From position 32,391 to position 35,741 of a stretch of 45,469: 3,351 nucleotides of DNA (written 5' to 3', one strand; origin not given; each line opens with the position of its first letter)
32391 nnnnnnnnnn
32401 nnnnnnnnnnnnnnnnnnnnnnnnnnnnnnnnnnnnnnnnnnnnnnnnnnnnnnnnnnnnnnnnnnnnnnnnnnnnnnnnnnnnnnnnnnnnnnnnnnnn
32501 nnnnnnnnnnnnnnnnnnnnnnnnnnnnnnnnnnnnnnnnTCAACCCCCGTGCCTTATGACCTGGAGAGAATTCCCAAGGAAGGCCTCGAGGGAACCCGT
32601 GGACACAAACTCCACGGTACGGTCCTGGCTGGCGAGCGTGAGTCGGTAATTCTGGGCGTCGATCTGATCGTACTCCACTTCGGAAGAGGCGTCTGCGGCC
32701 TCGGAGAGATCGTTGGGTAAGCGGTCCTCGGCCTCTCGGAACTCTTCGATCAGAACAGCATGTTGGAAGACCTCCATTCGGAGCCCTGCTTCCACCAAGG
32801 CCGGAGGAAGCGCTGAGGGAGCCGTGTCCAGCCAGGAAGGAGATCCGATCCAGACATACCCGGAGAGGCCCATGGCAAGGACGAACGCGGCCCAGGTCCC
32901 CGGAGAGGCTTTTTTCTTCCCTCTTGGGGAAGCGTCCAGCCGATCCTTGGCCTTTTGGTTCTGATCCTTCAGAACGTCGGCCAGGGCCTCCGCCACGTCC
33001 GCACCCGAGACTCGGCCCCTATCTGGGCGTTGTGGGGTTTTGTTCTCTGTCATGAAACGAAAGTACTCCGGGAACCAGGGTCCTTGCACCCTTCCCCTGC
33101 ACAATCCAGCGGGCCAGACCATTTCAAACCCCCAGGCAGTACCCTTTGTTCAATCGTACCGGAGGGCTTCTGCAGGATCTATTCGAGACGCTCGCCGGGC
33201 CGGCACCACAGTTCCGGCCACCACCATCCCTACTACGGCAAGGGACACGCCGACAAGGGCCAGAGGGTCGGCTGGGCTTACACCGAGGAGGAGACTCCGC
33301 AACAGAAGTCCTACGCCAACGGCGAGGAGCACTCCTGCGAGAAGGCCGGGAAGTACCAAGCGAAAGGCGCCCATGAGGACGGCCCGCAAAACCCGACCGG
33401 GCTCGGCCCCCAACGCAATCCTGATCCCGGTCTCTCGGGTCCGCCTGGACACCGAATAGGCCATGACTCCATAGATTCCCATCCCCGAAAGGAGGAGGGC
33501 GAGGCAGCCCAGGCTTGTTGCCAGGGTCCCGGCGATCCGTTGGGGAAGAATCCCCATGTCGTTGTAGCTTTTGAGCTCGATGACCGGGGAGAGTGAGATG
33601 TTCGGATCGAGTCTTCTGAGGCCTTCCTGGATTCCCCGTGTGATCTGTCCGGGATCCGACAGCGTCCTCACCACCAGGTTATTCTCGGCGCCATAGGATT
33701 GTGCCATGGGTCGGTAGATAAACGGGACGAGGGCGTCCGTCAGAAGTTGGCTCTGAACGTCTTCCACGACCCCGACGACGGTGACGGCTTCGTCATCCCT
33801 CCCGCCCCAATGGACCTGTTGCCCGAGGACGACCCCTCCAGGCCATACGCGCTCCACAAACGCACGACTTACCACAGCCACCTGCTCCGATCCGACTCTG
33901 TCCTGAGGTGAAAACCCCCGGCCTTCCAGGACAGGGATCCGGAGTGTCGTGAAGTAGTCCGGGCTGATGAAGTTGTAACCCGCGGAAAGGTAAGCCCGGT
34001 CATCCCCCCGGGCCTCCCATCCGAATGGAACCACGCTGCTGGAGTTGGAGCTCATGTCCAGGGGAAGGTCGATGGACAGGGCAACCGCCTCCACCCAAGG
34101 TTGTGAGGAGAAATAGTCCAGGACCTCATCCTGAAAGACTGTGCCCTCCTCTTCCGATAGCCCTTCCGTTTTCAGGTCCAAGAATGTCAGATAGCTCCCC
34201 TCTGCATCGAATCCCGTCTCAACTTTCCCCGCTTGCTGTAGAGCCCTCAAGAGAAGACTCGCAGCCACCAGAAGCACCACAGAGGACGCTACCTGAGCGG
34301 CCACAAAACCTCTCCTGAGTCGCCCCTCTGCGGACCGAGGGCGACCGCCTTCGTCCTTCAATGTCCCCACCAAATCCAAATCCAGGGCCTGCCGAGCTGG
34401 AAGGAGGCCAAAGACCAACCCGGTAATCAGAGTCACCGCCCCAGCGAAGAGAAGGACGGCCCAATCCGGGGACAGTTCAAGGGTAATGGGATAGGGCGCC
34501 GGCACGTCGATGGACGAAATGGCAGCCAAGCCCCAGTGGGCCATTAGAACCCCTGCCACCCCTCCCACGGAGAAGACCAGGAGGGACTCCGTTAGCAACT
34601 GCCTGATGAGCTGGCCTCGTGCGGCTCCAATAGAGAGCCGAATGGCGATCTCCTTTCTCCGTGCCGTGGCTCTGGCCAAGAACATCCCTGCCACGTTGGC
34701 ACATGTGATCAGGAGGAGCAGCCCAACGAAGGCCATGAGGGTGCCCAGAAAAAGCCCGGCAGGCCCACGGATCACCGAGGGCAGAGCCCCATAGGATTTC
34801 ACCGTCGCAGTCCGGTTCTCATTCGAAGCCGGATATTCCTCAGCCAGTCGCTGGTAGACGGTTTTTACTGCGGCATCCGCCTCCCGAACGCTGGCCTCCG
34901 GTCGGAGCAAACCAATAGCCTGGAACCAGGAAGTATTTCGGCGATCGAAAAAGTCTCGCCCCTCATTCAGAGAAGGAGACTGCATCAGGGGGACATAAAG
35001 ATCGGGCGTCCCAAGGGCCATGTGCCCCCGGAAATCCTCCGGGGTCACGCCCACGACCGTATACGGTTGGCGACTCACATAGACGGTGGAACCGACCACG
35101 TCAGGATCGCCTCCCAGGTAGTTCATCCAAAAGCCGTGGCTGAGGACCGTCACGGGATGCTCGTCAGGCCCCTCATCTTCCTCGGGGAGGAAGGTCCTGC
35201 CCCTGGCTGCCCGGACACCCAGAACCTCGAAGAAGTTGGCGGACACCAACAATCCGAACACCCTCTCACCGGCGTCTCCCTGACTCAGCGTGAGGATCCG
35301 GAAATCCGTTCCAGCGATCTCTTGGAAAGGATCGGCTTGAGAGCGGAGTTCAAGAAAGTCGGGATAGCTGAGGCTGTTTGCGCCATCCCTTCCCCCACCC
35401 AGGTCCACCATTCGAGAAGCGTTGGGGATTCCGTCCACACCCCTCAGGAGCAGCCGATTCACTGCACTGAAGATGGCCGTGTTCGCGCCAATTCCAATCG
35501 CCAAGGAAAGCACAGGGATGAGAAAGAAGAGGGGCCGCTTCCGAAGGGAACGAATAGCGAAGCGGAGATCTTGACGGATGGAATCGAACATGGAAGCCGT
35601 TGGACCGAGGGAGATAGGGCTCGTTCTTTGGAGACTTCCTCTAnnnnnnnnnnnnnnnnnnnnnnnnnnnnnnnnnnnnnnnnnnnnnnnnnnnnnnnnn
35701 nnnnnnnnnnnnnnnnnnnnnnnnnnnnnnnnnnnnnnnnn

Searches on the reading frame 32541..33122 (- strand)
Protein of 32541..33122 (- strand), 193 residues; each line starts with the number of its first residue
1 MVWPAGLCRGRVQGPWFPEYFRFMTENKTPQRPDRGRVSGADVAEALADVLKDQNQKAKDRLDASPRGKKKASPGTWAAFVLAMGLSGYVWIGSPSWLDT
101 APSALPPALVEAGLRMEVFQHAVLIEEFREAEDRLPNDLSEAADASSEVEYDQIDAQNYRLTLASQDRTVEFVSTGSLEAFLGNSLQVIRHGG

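Call 3: search_protein_families(library=pfam, proteins=[window:32541-33122:-], max_evalue=1)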
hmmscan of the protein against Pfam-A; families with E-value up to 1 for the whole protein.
window:32541-33122:- (193 aa): 0 families

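Call 4: search_protein_families(library=ncbifam, proteins=[window:32541-33122:-], max_evalue=1)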
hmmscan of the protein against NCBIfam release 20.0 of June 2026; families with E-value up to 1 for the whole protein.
window:32541-33122:- (193 aa): 0 families

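Call 38: find_homologous_proteins(query=A3, max_evalue=0.001)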
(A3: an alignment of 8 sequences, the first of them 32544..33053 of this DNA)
Query A3 (8 sequences) (170 aa, profile of the alignment): 102 proteins with E <= 0.001 among 8000 candidates.
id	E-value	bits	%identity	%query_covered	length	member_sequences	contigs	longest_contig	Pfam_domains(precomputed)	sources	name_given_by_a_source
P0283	8.3e-79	281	51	100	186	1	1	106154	-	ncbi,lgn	-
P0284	1.3e-78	281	99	100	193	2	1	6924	-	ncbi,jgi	-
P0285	1.9e-77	277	61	100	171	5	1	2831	-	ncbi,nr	ncbi:MAG: hypothetical protein E4G90_05030 [Gemmatimonadales bacterium]|nr:MAG: hypothetical protein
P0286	4.3e-77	276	88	100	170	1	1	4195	-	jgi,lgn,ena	-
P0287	5.7e-76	272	53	100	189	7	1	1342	-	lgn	-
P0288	5.9e-74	265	51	100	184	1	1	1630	-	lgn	-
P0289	6.0e-74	265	64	100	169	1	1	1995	-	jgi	-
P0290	2.1e-73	264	65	100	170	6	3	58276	-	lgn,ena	-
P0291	8.9e-73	262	57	100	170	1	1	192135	-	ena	-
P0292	2.3e-72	260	43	100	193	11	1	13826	-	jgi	-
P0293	2.3e-72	260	66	89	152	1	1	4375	-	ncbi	ncbi:MAG: hypothetical protein ABIF09_11090 [Gemmatimonadota bacterium]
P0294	2.9e-72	260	53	89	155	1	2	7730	-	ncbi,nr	ncbi:MAG: hypothetical protein HKO65_02295 [Gemmatimonadetes bacterium]|nr:hypothetical protein [Gem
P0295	5.4e-72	259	56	99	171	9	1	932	-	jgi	jgi:hypothetical protein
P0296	2.3e-71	257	61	100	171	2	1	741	-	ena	-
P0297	2.7e-69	250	56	98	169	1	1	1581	-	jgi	jgi:hypothetical protein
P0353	8.8e-26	109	34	90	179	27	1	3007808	-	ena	-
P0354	2.9e-25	107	38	69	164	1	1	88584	-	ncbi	-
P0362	1.5e-23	101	29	98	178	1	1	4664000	-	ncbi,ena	-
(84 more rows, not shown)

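Call 39: find_encoding_contigs(protein=P0362, flank=8000, max_places=2)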
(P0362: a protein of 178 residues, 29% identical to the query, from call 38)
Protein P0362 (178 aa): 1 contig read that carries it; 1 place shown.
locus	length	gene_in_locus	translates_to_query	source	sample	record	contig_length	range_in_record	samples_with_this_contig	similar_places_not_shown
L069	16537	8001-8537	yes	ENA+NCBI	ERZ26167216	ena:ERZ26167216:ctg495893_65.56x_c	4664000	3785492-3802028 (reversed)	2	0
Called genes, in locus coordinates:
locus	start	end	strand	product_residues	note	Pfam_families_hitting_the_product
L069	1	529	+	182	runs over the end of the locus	-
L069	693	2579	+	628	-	PF07470:Glyco_hydro_88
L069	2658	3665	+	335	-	PF16125:DUF4837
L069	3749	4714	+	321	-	PF01022:HTH_5, PF12802:MarR_2 (weak), PF13489:Methyltransf_23, PF01209:Ubie_methyltran, PF13847:Methyltransf_31, PF08241:Methyltransf_11, PF08242:Methyltransf_12, PF13649:Methyltransf_25, +2 more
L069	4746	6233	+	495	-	PF05221:AdoHcyase, PF00670:AdoHcyase_NAD, PF02826:2-Hacid_dh_C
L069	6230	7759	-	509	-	PF01645:Glu_synthase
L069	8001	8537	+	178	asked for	-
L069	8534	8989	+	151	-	PF07963:N_methyl (weak), PF22434:PilW_C (weak)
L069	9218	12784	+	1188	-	PF02811:PHP, PF07733:DNA_pol3_alpha, PF17657:DNA_pol3_finger, PF14579:HHH_6, PF01336:tRNA_anti-codon (weak)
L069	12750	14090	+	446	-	PF06245:DUF1015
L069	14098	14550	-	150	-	-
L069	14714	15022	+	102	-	PF13937:DUF4212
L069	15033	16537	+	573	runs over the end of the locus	PF00474:SSF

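Call 40: find_encoding_contigs(protein=P0353, flank=8000, max_places=2)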
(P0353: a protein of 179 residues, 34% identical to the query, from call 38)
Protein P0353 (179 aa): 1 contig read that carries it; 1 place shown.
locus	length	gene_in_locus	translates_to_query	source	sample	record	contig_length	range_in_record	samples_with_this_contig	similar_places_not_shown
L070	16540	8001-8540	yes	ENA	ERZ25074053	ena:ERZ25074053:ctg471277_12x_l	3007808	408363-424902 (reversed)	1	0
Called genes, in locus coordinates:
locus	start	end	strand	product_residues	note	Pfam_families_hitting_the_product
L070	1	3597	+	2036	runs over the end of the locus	PF07470:Glyco_hydro_88, PF00246:Peptidase_M14 (weak)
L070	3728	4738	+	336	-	PF16125:DUF4837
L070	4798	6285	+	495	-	PF05221:AdoHcyase, PF00670:AdoHcyase_NAD, PF02826:2-Hacid_dh_C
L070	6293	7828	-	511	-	PF01645:Glu_synthase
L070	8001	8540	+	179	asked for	-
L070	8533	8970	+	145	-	PF07963:N_methyl (weak), PF22434:PilW_C (weak)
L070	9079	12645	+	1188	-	PF02811:PHP, PF07733:DNA_pol3_alpha, PF17657:DNA_pol3_finger, PF14579:HHH_6, PF01336:tRNA_anti-codon (weak)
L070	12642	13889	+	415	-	PF06245:DUF1015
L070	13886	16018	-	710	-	PF01564:Spermine_synth (weak)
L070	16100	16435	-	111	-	-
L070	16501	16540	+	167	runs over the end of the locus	PF13937:DUF4212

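Call 41: find_encoding_contigs(protein=P0354, flank=8000, max_places=2)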
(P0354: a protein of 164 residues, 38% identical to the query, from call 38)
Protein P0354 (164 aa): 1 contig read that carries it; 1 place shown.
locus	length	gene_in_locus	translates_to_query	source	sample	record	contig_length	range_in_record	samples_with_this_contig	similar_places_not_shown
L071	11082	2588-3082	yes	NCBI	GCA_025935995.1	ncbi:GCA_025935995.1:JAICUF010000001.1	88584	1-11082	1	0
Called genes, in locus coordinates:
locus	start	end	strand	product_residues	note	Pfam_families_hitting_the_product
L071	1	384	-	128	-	?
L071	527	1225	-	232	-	PF02224:Cytidylate_kin, PF13189:Cytidylate_kin2 (weak), PF13238:AAA_18 (faint), PF13671:AAA_33 (faint)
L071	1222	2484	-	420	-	PF00275:EPSP_synthase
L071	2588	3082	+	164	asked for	-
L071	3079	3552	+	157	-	-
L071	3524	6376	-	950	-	PF00128:Alpha-amylase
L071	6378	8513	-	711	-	PF02922:CBM_48, PF00128:Alpha-amylase (faint), PF21331:Isoamylase_C (weak)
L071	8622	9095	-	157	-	PF13577:SnoaL_4 (weak), PF13474:SnoaL_3 (weak), PF14534:DUF4440, PF12680:SnoaL_2 (weak)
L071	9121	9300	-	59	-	-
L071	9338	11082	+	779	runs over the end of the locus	PF03704:BTAD, PF13191:AAA_16, PF13401:AAA_22 (weak)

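Call 55: predict_structure(alignment_id=A4)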
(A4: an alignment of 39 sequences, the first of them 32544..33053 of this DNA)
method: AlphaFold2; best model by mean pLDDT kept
length: 170 residues; sequences in the alignment: 39
mean_pLDDT: 80.5   pTM: 0.54
mean pLDDT of the five models: 80.5, 78.4, 77.8, 77.1, 76.2
residues with pLDDT >= 90: 75; 70-90: 50; 50-70: 36; < 50: 9
segments of 3 or more residues with pLDDT < 50: 1-4
pLDDT, mean of each block of 10 residues (from residue 1): 47 56 75 71 57 86 82 67 89 95 95 92 89 95 92 94 87
secondary structure, 60 per line:
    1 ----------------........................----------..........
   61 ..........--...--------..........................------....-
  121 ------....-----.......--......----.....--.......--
elements in order: H17-40 H51-70 H84-109 H116-119 E127-130 E136-142 E145-150 H155-159 H162-168

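Call 59: fold_search(model_id=the predicted structure, library=pdb)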
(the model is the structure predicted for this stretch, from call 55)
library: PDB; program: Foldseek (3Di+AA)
matches with E <= 10: 279; with E <= 0.001: 0
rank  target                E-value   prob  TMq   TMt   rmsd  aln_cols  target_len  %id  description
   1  3t4n_B                5.6e-01  0.08  0.15  0.20  14.1       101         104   18  Structure of the regulatory fragment of Saccharomyces cerevisiae AMPK in complex with ADP (released 2011-11-09)
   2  4d40_A                7.6e-01  0.66  0.30  0.52   4.0        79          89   11  High-Resolution Structure of a Type IV Pilin from Shewanella oneidensis (released 2015-04-29)
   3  6b1u_A                7.6e-01  0.06  0.15  0.07  16.1       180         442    9  Structure of full-length human AMPK (a2b1g1) in complex with a small molecule activator SC4 (released 2018-04-25)
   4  5ztm_B                8.6e-01  0.10  0.18  0.18  17.2       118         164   13  Crystal structure of MLE dsRBDs in complex with roX2 (R2H1) (released 2019-03-06)
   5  5iso_C                1.2e+00  0.08  0.16  0.07  15.7       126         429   12  STRUCTURE OF FULL LENGTH HUMAN AMPK (NON-PHOSPHORYLATED AT T-LOOP) IN COMPLEX WITH A SMALL MOLECULE ACTIVATOR, A BENZI (released 2017-03-29)
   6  4zhx_A                1.3e+00  0.06  0.16  0.08  17.4       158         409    9  Novel binding site for allosteric activation of AMPK (released 2016-03-09)
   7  7myj_C                1.4e+00  0.04  0.17  0.07  20.9       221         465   13  Structure of full length human AMPK (a2b1g1) in complex with a small molecule activator MSG011 (released 2022-06-29)
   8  4ww4_B                1.5e+00  0.08  0.12  0.06   6.3        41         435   22  Double-heterohexameric rings of full-length Rvb1(ADP)/Rvb2(ADP) (released 2015-02-18)
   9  7zpk_C                1.5e+00  0.08  0.16  0.14  11.3        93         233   12  Mammalian Dicer in the "pre-dicing state" with pre-miR-15a substrate and TARBP2 subunit (released 2022-11-16)
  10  3te5_B                1.6e+00  0.04  0.14  0.20  16.6       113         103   16  structure of the regulatory fragment of sacchromyces cerevisiae ampk in complex with NADH (released 2011-11-09)
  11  4cff_A                1.8e+00  0.06  0.16  0.07  17.4       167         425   10  Structure of full length human AMPK in complex with a small molecule activator, a thienopyridone derivative (A-769662) (released 2013-12-25)
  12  8bik_D                1.8e+00  0.06  0.17  0.07  16.6       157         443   10  Crystal structure of human AMPK heterotrimer in complex with allosteric activator C455 (released 2024-05-15)
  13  5n8l_MODEL_1_A        1.9e+00  0.08  0.18  0.20  12.1        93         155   11  Structure of TRBP dsRBD 1 and 2 in complex with a 19 bp siRNA (Complex B) (released 2018-02-21)
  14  8bik_A                1.9e+00  0.05  0.17  0.07  16.8       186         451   10  Crystal structure of human AMPK heterotrimer in complex with allosteric activator C455 (released 2024-05-15)
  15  2nue_A                2.0e+00  0.11  0.17  0.14  10.8        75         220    9  Crystal structure of RNase III from Aquifex aeolicus complexed with ds-RNA at 2.9-Angstrom Resolution (released 2007-11-20)
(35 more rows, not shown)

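Call 66: find_encoding_contigs(protein=P0286, flank=5000, max_places=2)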
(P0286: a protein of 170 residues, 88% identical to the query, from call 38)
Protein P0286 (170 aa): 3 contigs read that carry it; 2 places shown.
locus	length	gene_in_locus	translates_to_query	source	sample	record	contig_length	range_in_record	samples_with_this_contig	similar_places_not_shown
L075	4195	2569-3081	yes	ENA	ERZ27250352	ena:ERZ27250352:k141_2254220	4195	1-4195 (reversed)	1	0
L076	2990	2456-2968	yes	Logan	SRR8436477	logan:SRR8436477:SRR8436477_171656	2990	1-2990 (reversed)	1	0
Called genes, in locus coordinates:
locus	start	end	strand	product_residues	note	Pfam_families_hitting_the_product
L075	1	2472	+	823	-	?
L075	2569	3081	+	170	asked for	-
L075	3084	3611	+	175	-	PF07963:N_methyl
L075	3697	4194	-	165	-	?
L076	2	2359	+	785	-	?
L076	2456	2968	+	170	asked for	-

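Call 67: find_encoding_contigs(protein=P0290, flank=8000, max_places=2)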
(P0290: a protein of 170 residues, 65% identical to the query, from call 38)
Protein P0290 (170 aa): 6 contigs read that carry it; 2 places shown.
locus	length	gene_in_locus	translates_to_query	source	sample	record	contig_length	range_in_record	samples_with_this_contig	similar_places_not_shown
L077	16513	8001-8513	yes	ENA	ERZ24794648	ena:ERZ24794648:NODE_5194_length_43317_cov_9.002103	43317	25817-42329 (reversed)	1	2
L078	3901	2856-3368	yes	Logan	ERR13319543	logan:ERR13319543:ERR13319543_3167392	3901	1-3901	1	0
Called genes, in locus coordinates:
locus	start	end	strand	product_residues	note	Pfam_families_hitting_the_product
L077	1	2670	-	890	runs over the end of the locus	PF00930:DPPIV_N, PF00326:Peptidase_S9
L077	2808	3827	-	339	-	PF08240:ADH_N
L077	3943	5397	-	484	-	PF04389:Peptidase_M28 (faint), PF01546:Peptidase_M20, PF07687:M20_dimer (weak)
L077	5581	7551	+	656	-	PF03169:OPT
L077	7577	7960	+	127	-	PF05402:PqqD (weak)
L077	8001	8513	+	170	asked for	-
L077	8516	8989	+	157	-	-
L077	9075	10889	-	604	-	PF00117:GATase, PF02540:NAD_synthase (faint), PF00958:GMP_synt_C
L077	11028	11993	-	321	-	-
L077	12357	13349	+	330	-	PF00389:2-Hacid_dh, PF02826:2-Hacid_dh_C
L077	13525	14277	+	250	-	-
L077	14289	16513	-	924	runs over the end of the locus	PF09423:PhoD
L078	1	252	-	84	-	?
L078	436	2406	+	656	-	PF03169:OPT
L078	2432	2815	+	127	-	PF05402:PqqD (weak)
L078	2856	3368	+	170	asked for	-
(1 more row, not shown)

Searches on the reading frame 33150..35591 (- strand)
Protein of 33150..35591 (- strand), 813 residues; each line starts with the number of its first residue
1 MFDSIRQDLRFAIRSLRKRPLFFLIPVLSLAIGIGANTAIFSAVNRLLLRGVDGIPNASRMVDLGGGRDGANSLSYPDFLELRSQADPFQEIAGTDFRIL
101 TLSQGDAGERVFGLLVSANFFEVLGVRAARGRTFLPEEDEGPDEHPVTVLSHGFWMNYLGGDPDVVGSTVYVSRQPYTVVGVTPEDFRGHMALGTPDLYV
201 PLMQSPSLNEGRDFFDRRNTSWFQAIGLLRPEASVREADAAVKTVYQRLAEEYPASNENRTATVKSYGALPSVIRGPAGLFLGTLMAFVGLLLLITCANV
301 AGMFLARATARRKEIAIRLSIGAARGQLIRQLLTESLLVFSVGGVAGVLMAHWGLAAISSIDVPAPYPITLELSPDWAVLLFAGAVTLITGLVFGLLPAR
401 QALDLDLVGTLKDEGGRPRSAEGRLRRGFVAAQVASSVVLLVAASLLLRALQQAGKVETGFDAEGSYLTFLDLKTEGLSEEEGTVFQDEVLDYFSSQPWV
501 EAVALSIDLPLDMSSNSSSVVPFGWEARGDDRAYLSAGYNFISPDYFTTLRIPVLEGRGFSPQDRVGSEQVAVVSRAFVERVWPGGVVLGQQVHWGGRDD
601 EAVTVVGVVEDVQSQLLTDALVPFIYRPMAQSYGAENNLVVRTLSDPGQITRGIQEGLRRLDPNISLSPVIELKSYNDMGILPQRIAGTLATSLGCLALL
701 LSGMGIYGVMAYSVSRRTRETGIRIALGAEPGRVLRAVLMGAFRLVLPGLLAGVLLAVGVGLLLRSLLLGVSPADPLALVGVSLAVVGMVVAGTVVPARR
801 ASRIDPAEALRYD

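Call 3: search_protein_families(library=pfam, proteins=[window:33150-35591:-], max_evalue=1)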
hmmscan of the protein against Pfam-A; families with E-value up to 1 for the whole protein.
window:33150-35591:- (813 aa): 3 families
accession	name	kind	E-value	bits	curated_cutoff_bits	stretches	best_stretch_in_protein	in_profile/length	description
PF12704.14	MacB_PCD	-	1.7e-40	140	27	2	27-244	5-206/207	MacB-like periplasmic core domain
PF02687.27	FtsX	-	7.2e-26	91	25.5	2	286-403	1-116/120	FtsX-like permease C-terminal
PF11381.13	DUF3185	-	0.047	14.1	25.3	1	345-393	9-57/59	Protein of unknown function (DUF3185)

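Call 4: search_protein_families(library=ncbifam, proteins=[window:33150-35591:-], max_evalue=1)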
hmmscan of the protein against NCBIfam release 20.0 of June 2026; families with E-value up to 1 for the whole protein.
window:33150-35591:- (813 aa): 6 families
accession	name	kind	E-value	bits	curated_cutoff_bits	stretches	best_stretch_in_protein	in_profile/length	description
TIGR03434.1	ADOP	subfamily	4.1e-243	809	622.3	1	5-813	1-803/803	ADOP family duplicated permease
NF007826.0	PRK10535.1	equivalog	4.1e-32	111.3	966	2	113-412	369-646/648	macrolide ABC transporter ATP-binding protein/permease MacB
NF038008.1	ABC_perm_DarB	equivalog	0.0001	20.4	700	1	284-580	275-558/777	darobactin export ABC transporter permease subunit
TIGR02212.1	lolCE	equivalog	0.0058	15.6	362.45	1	777-813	375-411/411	lipoprotein-releasing ABC transporter permease subunit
NF008076.0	PRK10814.1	exception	0.0095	15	473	1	728-813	318-399/399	lipoprotein-releasing ABC transporter permease subunit LolC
NF041854.1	ABC_perm_YbbP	equivalog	0.92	7.3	999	1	265-452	228-408/806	putative ABC transporter permease subunit YbbP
